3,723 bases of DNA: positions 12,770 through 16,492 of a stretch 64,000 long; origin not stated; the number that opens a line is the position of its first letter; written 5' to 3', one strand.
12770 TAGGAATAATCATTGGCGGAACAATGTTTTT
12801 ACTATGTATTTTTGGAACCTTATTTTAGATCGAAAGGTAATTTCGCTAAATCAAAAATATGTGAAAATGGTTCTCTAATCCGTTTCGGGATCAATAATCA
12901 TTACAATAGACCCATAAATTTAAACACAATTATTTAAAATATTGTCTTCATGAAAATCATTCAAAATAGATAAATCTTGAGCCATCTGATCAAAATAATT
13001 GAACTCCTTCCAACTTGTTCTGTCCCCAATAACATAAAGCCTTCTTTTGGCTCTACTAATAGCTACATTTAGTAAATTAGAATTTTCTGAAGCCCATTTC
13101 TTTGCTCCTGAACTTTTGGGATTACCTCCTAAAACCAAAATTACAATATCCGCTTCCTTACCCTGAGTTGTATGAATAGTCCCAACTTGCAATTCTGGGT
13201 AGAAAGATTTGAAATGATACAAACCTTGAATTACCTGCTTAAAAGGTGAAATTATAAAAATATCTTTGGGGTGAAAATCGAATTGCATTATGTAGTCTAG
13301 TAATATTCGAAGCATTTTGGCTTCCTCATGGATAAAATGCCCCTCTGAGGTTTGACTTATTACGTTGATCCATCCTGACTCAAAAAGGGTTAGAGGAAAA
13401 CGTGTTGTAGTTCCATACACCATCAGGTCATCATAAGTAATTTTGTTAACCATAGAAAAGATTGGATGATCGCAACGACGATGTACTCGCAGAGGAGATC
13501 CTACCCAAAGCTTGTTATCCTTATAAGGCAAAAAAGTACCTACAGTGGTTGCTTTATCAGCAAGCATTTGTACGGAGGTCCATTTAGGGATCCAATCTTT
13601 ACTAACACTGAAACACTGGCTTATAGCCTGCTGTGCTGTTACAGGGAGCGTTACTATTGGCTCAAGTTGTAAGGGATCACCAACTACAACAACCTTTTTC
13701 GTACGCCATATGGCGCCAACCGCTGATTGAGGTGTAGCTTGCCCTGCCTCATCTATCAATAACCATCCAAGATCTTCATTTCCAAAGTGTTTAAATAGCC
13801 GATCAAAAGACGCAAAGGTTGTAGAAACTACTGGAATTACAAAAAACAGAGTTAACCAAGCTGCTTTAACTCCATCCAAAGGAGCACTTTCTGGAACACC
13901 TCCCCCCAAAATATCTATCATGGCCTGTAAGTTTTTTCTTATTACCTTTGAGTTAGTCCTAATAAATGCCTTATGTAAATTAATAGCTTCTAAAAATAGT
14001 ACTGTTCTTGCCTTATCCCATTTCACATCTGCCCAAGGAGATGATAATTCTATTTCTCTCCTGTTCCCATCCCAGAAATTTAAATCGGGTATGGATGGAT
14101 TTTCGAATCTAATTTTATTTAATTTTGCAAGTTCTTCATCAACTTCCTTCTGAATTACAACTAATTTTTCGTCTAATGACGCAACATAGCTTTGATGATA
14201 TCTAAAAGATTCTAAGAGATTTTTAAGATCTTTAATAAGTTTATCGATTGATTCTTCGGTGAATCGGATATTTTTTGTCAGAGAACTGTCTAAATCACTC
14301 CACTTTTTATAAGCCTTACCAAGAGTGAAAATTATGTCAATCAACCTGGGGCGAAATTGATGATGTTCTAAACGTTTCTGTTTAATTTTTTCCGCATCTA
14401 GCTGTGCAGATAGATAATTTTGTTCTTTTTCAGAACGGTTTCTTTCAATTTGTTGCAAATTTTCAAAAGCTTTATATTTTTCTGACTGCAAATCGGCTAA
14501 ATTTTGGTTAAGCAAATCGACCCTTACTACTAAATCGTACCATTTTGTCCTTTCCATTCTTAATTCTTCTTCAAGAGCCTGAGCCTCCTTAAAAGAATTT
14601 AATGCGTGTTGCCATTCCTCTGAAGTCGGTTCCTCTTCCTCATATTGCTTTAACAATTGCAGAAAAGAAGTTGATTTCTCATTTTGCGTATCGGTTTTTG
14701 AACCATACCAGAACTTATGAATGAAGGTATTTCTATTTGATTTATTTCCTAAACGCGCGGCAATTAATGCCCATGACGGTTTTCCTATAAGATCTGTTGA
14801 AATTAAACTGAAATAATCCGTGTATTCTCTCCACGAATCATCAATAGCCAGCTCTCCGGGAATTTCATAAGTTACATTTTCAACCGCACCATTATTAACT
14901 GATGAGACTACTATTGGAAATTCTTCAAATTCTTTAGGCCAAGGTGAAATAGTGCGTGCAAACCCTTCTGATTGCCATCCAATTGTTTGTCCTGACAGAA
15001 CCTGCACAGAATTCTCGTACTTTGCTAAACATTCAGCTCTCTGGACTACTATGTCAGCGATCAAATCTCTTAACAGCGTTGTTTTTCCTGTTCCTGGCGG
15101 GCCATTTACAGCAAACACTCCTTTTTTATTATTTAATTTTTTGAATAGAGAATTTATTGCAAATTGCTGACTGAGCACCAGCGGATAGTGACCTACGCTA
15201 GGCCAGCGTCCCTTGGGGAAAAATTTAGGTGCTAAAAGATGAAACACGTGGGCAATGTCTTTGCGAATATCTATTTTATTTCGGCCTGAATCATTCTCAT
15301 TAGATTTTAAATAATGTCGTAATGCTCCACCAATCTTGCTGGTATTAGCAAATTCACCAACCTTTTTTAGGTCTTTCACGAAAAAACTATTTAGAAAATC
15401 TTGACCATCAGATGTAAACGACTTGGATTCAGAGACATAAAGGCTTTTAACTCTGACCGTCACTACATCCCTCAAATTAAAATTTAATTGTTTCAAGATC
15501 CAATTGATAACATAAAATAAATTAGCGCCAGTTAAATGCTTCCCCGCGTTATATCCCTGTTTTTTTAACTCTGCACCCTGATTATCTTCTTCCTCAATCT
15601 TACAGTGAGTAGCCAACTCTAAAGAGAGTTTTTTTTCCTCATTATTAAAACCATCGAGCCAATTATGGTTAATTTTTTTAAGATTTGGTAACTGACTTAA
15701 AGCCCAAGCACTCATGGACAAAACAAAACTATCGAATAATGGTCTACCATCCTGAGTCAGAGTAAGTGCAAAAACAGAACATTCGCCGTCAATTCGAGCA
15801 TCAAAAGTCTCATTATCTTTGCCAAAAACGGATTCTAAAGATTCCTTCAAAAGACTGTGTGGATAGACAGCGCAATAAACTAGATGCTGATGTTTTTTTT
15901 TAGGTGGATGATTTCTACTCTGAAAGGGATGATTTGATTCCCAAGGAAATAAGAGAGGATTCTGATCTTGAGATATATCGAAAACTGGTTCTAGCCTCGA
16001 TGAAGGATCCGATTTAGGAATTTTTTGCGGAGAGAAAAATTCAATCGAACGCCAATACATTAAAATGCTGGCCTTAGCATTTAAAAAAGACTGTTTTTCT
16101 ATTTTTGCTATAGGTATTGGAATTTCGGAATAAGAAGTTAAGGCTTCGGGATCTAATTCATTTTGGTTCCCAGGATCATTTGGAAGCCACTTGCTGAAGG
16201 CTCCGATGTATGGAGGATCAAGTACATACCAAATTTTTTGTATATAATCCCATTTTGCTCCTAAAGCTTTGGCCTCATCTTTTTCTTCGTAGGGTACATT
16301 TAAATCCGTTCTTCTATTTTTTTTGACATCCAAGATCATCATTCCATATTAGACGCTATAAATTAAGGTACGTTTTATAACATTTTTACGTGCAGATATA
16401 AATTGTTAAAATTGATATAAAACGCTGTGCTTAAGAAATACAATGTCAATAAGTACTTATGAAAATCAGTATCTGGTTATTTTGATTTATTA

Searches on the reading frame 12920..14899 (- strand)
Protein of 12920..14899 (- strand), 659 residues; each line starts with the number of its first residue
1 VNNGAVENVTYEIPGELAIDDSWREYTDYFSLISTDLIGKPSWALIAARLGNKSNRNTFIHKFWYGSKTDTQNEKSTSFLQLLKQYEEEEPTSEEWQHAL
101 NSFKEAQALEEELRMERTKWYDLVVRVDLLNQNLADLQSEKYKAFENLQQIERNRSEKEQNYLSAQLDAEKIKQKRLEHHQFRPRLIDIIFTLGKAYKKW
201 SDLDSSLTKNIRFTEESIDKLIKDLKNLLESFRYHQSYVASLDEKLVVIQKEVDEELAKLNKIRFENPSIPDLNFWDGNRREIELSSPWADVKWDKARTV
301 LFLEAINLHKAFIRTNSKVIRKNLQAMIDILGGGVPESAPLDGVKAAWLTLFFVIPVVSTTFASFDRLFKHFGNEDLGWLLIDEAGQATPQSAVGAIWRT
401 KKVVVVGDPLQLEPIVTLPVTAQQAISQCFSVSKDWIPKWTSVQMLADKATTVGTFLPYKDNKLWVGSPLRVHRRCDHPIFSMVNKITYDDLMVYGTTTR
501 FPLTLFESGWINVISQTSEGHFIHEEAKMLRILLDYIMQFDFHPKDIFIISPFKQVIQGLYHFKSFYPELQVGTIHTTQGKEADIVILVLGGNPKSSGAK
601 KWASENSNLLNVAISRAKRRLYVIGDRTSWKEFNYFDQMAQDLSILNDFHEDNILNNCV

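Call 14: search_protein_families(library=pfam, proteins=[window:12920-14899:-], max_evalue=0.0001)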
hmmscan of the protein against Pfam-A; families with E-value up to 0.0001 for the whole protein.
window:12920-14899:- (659 aa): 5 families
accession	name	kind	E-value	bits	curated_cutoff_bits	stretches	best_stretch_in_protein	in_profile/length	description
PF13087.12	AAA_12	-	8.9e-13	48.7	27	1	516-627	80-194/195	AAA domain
PF13086.12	AAA_11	-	6.9e-09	36.3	27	1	357-416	195-254/257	AAA domain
PF01443.25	Viral_helicase1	-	2e-06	28.2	21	0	572-624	179-227/228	Viral superfamily 1 RNA helicase core domain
PF13538.12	UvrD_C_2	-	5.6e-05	23.4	27.4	0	572-624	4-52/52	UvrD-like helicase C-terminal domain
PF13361.12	UvrD_C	-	7.5e-05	22.7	25.6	1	568-624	285-346/350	UvrD-like helicase C-terminal domain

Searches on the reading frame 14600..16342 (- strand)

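Call 14: search_protein_families(library=pfam, proteins=[window:14600-16342:-], max_evalue=0.0001)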
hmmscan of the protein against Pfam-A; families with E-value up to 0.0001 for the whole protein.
window:14600-16342:- (581 aa): 1 family
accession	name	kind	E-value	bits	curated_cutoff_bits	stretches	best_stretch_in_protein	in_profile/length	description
PF18974.5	DUF5710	-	7e-18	64.5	26.5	1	11-54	1-44/44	Domain of unknown function (DUF5710)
